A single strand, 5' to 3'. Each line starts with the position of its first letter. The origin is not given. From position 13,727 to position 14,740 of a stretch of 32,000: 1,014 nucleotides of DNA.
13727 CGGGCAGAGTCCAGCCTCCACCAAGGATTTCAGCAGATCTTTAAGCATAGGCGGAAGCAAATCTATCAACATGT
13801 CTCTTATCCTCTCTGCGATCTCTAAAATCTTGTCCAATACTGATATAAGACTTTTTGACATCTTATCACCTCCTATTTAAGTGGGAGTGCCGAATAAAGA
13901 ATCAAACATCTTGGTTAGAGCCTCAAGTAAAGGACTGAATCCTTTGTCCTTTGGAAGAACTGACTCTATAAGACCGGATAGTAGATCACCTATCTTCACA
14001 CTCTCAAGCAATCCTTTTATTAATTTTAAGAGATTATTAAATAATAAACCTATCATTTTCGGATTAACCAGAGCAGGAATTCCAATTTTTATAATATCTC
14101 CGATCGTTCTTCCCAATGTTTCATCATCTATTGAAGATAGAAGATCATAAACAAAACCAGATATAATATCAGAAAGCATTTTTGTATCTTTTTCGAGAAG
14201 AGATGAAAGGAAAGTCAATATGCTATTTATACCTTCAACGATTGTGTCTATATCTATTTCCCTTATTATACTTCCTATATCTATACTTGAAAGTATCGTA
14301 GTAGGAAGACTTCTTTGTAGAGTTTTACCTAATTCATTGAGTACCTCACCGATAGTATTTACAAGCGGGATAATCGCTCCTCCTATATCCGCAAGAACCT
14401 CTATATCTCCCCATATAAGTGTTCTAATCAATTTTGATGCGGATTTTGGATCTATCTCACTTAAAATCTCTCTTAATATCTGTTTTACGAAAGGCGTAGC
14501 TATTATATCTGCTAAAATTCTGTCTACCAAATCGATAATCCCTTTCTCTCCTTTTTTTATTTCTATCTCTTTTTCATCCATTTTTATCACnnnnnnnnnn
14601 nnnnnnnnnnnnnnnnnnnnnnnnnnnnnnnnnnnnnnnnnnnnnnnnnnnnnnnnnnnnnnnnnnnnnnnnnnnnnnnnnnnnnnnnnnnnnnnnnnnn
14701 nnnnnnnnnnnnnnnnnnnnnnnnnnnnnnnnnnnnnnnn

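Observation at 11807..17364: ACAD/ALDH operon interleaved with four uncharacterised amphipathic helical proteins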

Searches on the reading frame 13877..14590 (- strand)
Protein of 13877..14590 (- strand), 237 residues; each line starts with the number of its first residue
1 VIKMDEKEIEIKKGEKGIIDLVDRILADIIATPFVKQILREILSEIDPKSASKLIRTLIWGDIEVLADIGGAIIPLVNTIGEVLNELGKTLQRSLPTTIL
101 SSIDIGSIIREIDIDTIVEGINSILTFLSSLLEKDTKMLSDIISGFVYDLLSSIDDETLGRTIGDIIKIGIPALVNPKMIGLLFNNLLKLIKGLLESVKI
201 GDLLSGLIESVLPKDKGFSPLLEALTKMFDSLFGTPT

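Call 5: search_protein_families(library=pfam, proteins=[window:13877-14590:-], max_evalue=0.1)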
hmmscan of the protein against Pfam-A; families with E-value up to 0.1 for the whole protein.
window:13877-14590:- (237 aa): 2 families
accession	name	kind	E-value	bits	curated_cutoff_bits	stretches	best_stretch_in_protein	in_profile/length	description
PF14837.11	INTS5_N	-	0.02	14.9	27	1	114-176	72-134/208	Integrator complex subunit 5 N-terminus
PF13815.11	Dzip-like_N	-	0.021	15.2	27.9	1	94-127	9-41/118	Iguana/Dzip1-like DAZ-interacting protein N-terminal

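Call 6: find_homologous_proteins(query=window:13877-14590:-, max_evalue=0.01)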
Query window:13877-14590:- (237 aa): 3 proteins with E <= 0.01 among 2623 candidates.
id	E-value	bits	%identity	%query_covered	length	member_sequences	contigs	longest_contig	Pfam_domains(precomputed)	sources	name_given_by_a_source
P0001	9.2e-137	472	100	100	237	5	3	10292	-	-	-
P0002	1.4e-66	243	60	97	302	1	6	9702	-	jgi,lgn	-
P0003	1.2e-64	236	67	82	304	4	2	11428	-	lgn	-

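Call 7: search_protein_families(library=ncbifam, proteins=[window:13877-14590:-], max_evalue=0.1)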
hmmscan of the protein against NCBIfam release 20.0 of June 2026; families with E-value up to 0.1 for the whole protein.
window:13877-14590:- (237 aa): 0 families

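Call 10: find_encoding_contigs(protein=P0002, flank=10000, max_places=6)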
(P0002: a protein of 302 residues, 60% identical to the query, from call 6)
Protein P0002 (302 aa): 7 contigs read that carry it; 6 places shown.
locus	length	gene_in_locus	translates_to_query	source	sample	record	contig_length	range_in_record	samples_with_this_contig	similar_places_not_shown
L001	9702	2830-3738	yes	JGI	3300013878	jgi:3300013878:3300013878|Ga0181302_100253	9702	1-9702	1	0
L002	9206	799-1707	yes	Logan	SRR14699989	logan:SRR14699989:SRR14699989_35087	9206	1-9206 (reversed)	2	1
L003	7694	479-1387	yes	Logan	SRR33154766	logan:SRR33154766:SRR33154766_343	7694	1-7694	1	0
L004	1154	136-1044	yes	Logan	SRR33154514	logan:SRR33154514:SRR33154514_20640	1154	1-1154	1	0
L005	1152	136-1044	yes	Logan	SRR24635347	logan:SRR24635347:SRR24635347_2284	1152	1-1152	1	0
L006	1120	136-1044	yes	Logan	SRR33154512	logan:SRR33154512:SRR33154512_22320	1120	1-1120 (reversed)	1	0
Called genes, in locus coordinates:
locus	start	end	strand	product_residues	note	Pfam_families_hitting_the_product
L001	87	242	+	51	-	-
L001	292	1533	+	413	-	PF02771:Acyl-CoA_dh_N, PF02770:Acyl-CoA_dh_M (faint), PF00441:Acyl-CoA_dh_1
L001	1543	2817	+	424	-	PF02771:Acyl-CoA_dh_N, PF02770:Acyl-CoA_dh_M, PF00441:Acyl-CoA_dh_1, PF08028:Acyl-CoA_dh_2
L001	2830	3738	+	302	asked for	-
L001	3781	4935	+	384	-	PF06050:HGD-D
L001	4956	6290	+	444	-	PF06050:HGD-D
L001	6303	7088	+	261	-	PF01869:BcrAD_BadFG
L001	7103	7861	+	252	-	PF03598:CdhC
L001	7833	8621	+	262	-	PF10609:ParA (faint), PF13614:AAA_31, PF00142:Fer4_NifH (weak), PF01656:CbiA, PF02374:ArsA_ATPase, PF06564:CBP_BcsQ (faint)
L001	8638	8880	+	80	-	-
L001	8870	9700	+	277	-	?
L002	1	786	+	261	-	?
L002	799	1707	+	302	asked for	-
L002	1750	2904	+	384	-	PF06050:HGD-D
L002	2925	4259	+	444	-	PF06050:HGD-D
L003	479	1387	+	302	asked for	-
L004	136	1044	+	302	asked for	-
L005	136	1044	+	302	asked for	-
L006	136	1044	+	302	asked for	-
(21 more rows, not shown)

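Call 11: find_encoding_contigs(protein=P0003, flank=10000, max_places=6)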
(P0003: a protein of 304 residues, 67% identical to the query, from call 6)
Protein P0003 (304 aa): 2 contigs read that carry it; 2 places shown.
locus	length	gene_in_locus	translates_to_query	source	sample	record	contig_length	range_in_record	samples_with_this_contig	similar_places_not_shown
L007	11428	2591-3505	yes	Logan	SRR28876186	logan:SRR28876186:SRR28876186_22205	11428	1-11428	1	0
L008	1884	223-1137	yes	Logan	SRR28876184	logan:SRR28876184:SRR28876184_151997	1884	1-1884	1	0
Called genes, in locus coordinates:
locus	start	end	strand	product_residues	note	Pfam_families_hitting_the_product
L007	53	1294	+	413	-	PF02771:Acyl-CoA_dh_N (weak), PF02770:Acyl-CoA_dh_M (weak), PF00441:Acyl-CoA_dh_1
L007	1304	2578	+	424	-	PF02771:Acyl-CoA_dh_N, PF02770:Acyl-CoA_dh_M, PF00441:Acyl-CoA_dh_1, PF08028:Acyl-CoA_dh_2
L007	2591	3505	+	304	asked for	-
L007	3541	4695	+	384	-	PF06050:HGD-D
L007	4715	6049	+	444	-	PF06050:HGD-D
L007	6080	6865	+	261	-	PF01869:BcrAD_BadFG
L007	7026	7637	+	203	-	PF03598:CdhC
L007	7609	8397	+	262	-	PF13614:AAA_31, PF00142:Fer4_NifH, PF01656:CbiA, PF02374:ArsA_ATPase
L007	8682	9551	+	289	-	PF20030:bpMoxR (weak), PF07726:AAA_3, PF07728:AAA_5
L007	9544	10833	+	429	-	PF05762:VWA_CoxE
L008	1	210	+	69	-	?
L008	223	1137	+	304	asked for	-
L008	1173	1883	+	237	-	?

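Call 32: find_encoding_contigs(protein=P0001, flank=10000, max_places=5)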
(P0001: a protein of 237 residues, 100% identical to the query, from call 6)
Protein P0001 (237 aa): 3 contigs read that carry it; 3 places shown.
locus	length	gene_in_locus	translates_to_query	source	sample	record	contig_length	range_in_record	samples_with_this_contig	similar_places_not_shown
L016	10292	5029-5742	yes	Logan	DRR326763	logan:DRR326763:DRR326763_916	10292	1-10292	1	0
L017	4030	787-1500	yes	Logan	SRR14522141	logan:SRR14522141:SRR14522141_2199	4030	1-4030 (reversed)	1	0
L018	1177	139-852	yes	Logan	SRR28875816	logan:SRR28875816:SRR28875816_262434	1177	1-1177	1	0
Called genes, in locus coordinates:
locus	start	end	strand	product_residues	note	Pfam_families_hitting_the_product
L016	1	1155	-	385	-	?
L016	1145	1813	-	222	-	PF00551:Formyl_trans_N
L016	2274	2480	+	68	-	-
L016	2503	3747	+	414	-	PF02771:Acyl-CoA_dh_N, PF00441:Acyl-CoA_dh_1 (weak)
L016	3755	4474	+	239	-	PF02771:Acyl-CoA_dh_N, PF02770:Acyl-CoA_dh_M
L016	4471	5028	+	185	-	PF00441:Acyl-CoA_dh_1, PF08028:Acyl-CoA_dh_2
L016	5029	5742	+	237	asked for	-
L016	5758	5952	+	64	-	-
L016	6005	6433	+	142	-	PF00171:Aldedh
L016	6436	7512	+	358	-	PF00171:Aldedh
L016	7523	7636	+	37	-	-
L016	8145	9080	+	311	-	PF00106:adh_short, PF08659:KR, PF13561:adh_short_C2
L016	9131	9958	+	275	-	PF13452:FAS1_DH_region (faint), PF22622:MFE-2_hydrat-2_N, PF01575:MaoC_dehydratas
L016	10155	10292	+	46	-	?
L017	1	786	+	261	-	?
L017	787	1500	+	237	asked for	-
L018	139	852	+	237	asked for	-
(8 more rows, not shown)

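Call 37: find_homologous_proteins(query=A3, max_evalue=0.001)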
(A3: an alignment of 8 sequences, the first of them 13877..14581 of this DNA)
Query A3 (8 sequences) (234 aa, profile of the alignment): 10 proteins with E <= 0.001 among 8000 candidates.
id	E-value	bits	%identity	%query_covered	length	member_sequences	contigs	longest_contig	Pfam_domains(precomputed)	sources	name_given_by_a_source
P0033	3.7e-143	496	40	62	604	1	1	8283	-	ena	-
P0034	1.8e-138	480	29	25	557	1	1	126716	-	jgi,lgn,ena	jgi:hypothetical protein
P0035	1.8e-136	474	25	64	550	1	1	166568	-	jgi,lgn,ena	-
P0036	1.3e-128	448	26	40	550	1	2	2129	-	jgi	-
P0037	7.2e-119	416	28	38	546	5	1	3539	-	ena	-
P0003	1.5e-111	391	67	83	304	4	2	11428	-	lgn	-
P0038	1.4e-108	382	40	66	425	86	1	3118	-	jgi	-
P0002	8.5e-108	379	60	98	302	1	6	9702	-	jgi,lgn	-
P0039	1.5e-86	309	35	71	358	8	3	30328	-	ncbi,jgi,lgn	-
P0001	1.8e-75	273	100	100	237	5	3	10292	-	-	-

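Call 41: search_protein_families(library=pfam, proteins=[P0033], max_evalue=0.05)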
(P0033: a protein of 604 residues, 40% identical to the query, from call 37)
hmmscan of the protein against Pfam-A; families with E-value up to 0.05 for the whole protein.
P0033 (604 aa): 3 families
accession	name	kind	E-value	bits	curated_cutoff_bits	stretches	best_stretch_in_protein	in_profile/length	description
PF24900.1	TRASH_ZMYM4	-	0.0064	16.9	27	1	252-284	8-40/42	Zinc finger MYM-type protein 4-like, TRASH domain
PF11887.13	Mce4_CUP1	-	0.0082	16.2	32.6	0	456-582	27-152/222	Cholesterol uptake porter CUP1 of Mce4, putative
PF18947.5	HAMP_2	-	0.013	15.9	24.3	0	62-120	9-66/67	HAMP domain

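Call 42: search_solved_structures(query=A3, max_evalue=1)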
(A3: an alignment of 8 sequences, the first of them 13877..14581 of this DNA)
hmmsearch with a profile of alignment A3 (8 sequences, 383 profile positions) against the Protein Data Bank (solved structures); distinct sequences matched with E-value up to 1: 17.
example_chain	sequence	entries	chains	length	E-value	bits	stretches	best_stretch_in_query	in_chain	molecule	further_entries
6spe_t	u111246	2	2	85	0.19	14.2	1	86-119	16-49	30S ribosomal protein S20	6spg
6spc_t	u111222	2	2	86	0.2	14.1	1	86-119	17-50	30S ribosomal protein S20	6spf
7unr_t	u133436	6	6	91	0.21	14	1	86-119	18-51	30S ribosomal protein S20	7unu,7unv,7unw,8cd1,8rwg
2eh3_A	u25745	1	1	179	0.45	13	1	80-147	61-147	Transcriptional regulator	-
5cwo_A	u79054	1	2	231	0.67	12.4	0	45-92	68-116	Designed helical repeat protein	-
9zbj_A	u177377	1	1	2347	0.68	12.4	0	81-147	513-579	Serine/threonine-protein kinase mTOR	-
5h64_A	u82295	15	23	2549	0.73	12.3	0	81-147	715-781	Serine/threonine-protein kinase mTOR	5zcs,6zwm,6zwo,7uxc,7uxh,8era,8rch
9zbk_A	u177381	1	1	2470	0.74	12.2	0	81-147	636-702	Serine/threonine-protein kinase mTOR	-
7pe7_B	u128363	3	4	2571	0.74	12.2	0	81-147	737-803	Serine/threonine-protein kinase mTOR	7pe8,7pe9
9t7j_A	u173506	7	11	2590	0.75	12.2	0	81-147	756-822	Serine/threonine-protein kinase mTOR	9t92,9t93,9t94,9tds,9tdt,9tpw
7pea_B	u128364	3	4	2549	0.75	12.2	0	81-147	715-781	Serine/threonine-protein kinase mTOR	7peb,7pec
6sb2_A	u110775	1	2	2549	0.75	12.2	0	81-147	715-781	mTOR,Serine/threonine-protein kinase mTOR,mTOR,Serine/threonine-protein kinase mTOR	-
7owg_B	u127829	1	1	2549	0.76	12.2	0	81-147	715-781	Serine/threonine-protein kinase mTOR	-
6bcu_A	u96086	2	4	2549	0.76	12.2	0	81-147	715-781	Serine/threonine-protein kinase mTOR,Serine/threonine-protein kinase mTOR | Serine/threonine-protein kinase mTOR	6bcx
6sb0_A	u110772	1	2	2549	0.76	12.2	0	81-147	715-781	mTOR,Serine/threonine-protein kinase mTOR,mTOR,Serine/threonine-protein kinase mTOR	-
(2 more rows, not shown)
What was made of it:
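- On Phasin / apolipoprotein / perilipin-type lipid-binding helical proteins: The best PDB sequence E-value is 0.19 (call 42).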

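Call 47: predict_structure(alignment_id=A4)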
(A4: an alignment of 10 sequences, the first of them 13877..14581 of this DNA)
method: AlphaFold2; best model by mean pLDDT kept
length: 234 residues; sequences in the alignment: 10
mean_pLDDT: 36.1   pTM: 0.19
mean pLDDT of the five models: 36.1, 35.3, 34.9, 34.4, 34.3
residues with pLDDT >= 90: 0; 70-90: 0; 50-70: 5; < 50: 229
segments of 3 or more residues with pLDDT < 50: 7-9, 11-234
pLDDT, mean of each block of 10 residues (from residue 1): 49 42 38 39 39 32 31 38 37 32 32 39 37 37 33 36 34 32 35 31 33 38 38 30
secondary structure, 60 per line:
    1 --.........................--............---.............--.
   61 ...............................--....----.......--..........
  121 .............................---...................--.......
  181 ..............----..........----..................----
elements in order: H3-27 H30-41 H45-57 H60-91 H94-97 H102-108 H111-149 H153-171 H174-194 H199-208 H213-230
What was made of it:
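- Tried and rejected: It gave pLDDT 36 and was unusable (call 47).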

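Call 50: search_protein_representatives(alignment_id=A4)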
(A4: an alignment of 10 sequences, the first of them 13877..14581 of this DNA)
Query: 10 sequences, 420 profile positions. Proteins with E-value up to 0.001 (for the whole library): 542; up to 1e-10: 338; up to 1e-30: 30. The best 150 are listed.
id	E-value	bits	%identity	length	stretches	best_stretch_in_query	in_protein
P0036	3.2e-204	695.0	-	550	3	97-420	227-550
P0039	1.7e-186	636.6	-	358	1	1-353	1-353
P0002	2.5e-97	342.9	-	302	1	1-314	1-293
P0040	2.4e-88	313.3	-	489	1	6-407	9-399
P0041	7.6e-79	282.0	-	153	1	268-420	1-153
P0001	7.0e-75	268.9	-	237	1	1-249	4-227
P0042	5.4e-69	249.5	-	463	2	34-411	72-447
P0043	1.8e-51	191.8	-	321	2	3-200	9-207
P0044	1.1e-45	172.7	-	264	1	3-214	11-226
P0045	6.1e-45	170.3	-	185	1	1-179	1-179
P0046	7.9e-44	166.6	-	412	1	15-414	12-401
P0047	9.4e-42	159.8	-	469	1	13-413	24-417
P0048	2.4e-41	158.5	-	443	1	31-413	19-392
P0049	1.8e-38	149.0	-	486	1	52-416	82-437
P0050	2.3e-38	148.6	-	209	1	7-188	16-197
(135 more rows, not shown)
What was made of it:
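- On HEL family (unnamed; defined in this session): The profile search finds 542 clusters (call 50).
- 542 representative clusters at E<=1e-3 and 338 at E<=1e-10 (call 50).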

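Call 70: search_protein_families(library=pfam, proteins=[P0044, L001:7103-7861:+, L001:8638-8880:+], max_evalue=10)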
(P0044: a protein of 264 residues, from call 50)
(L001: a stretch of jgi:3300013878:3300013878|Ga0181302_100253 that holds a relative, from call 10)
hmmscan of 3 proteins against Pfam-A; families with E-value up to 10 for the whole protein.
P0044 (264 aa): 0 families

L001:7103-7861:+ (252 aa): 1 family
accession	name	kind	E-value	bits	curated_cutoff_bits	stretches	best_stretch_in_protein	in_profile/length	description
PF03598.20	CdhC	-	1.4e-15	57.9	24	1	42-182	13-151/155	CO dehydrogenase/acetyl-CoA synthase complex beta subunit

L001:8638-8880:+ (80 aa): 5 families
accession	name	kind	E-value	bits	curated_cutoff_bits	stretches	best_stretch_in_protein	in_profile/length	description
PF20603.3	Bact_hydrolase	-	0.026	14.9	27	1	4-76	79-154/160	Bacterial hydrolase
PF06557.17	DUF1122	-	0.03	14.2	25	1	11-73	14-80/176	Protein of unknown function (DUF1122)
PF06185.18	YecM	-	0.1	12.8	25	1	12-70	43-100/180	YecM protein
PF11620.14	GABP-alpha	-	0.13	13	26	1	4-58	6-63/85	GA-binding protein alpha chain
PF20466.3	MmeI_TRD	-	0.13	12.1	27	1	13-66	38-90/207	MmeI, target recognition domain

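Call 72: predict_structure(alignment_id=A6)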
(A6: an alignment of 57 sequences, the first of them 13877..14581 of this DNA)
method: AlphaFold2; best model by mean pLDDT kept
length: 234 residues; sequences in the alignment: 57
mean_pLDDT: 77.4   pTM: 0.55
mean pLDDT of the five models: 77.4, 76.6, 76.4, 68.2, 65.3
residues with pLDDT >= 90: 9; 70-90: 170; 50-70: 50; < 50: 5
segments of 3 or more residues with pLDDT < 50: 231-234
pLDDT, mean of each block of 10 residues (from residue 1): 57 74 88 86 85 85 86 84 85 79 84 84 83 84 84 86 78 74 74 66 63 62 64 39
secondary structure, 60 per line:
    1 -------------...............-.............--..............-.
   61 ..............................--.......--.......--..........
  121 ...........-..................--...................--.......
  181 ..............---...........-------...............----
elements in order: H14-28 H30-42 H45-58 H60-90 H93-99 H102-108 H111-131 H133-150 H153-171 H174-194 H198-208 H216-230
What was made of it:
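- AF2 gives 12 helices at pLDDT 77 (call 72).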

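Call 75: fold_search(model_id=the predicted structure, library=pdb)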
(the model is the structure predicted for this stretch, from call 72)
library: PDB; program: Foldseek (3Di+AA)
matches with E <= 10: 0; with E <= 0.001: 0
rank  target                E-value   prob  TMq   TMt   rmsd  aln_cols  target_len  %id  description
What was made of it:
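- On Phasin / apolipoprotein / perilipin-type lipid-binding helical proteins: Foldseek against PDB returns no match at E<=10 (call 75).
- Tried and rejected: A 57-sequence alignment gave pLDDT 77 (call 72), but Foldseek against PDB then found nothing (call 75).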

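Call 86: search_protein_families(library=pfam, alignment_id=A6, max_evalue=0.001)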
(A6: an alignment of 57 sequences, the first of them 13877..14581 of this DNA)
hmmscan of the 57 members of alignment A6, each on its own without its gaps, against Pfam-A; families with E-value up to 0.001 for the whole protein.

A. member 1, window:13877-14581:- (234 aa): 0 families

B. families by the number of members that match (of 57 scanned): 0 families
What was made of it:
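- On Phasin / apolipoprotein / perilipin-type lipid-binding helical proteins: Pfam and NCBIfam give nothing (calls 5, 7, 86).
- Closest known: ACAD-based complexes with non-ACAD partner subunits: butyryl-CoA dehydrogenase-EtfAB. Different: HEL has no cofactor motif, no Pfam domain and no fold match (calls 75, 86).
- There is no cofactor motif and no Pfam domain in any of 57 members (call 86). There is no nucleotide-binding or metal-binding motif and no Pfam hit (call 86).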

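Call 97: find_encoding_contigs(protein=P0043, flank=8000, max_places=2)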
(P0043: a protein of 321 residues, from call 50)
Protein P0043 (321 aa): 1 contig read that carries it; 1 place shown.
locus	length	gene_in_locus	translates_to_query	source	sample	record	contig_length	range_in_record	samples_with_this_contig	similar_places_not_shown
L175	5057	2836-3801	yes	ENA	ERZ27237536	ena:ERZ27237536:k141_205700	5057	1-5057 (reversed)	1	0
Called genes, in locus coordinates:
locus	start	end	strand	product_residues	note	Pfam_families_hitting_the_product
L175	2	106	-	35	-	?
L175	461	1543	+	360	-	PF02771:Acyl-CoA_dh_N (faint), PF02770:Acyl-CoA_dh_M (weak), PF00441:Acyl-CoA_dh_1, PF08028:Acyl-CoA_dh_2 (weak)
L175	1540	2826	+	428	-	PF02771:Acyl-CoA_dh_N, PF02770:Acyl-CoA_dh_M, PF00441:Acyl-CoA_dh_1, PF08028:Acyl-CoA_dh_2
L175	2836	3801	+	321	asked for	-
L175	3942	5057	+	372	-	?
